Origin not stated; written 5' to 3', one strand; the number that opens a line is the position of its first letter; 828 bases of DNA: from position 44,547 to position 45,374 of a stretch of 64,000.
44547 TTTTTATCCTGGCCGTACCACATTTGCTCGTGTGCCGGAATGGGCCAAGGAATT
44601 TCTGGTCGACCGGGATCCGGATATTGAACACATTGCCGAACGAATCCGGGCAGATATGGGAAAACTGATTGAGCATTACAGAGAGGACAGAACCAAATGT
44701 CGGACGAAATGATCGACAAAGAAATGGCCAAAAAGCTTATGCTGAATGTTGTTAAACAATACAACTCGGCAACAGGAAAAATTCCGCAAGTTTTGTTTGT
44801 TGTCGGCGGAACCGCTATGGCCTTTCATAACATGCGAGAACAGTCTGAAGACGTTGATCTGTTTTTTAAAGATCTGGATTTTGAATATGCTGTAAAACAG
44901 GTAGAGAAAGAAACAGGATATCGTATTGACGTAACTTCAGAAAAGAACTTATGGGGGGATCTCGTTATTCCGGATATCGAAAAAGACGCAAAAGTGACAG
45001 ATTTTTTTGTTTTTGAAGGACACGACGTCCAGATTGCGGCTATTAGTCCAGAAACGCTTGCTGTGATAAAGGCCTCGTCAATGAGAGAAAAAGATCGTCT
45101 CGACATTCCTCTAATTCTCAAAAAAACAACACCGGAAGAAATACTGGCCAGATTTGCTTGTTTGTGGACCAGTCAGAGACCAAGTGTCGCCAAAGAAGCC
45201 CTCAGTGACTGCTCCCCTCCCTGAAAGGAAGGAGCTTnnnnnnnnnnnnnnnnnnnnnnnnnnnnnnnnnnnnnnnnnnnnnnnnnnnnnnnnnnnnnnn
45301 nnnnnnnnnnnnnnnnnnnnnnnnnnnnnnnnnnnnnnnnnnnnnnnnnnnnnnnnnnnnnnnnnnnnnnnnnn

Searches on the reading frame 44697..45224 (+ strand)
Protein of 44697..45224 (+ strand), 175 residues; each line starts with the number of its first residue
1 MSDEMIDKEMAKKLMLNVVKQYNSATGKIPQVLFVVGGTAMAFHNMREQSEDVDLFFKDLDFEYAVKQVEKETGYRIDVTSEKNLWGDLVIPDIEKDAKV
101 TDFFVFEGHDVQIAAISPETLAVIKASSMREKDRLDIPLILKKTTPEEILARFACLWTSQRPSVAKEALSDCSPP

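Call 14: search_protein_families(library=pfam, proteins=[window:44697-45224:+], max_evalue=0.01)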
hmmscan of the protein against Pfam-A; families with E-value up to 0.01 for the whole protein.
window:44697-45224:+ (175 aa): 2 families
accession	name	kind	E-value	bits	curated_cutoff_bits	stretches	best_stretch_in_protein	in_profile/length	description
PF19502.5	DUF6036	-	8.5e-05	22.8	23.6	1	31-137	21-115/164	Nucleotidyltransferase of unknown function (DUF6036)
PF09970.15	DUF2204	-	0.0028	17.7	20.3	0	110-138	114-142/181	Nucleotidyl transferase of unknown function (DUF2204)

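Call 44: search_protein_families(library=phrogs, proteins=[window:44697-45224:+], max_evalue=0.01)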
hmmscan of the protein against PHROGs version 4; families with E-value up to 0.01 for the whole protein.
window:44697-45224:+ (175 aa): 1 family
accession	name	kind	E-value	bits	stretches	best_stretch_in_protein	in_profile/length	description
phrog_12854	-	unknown function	0.00083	20.1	1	12-142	3-129/137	-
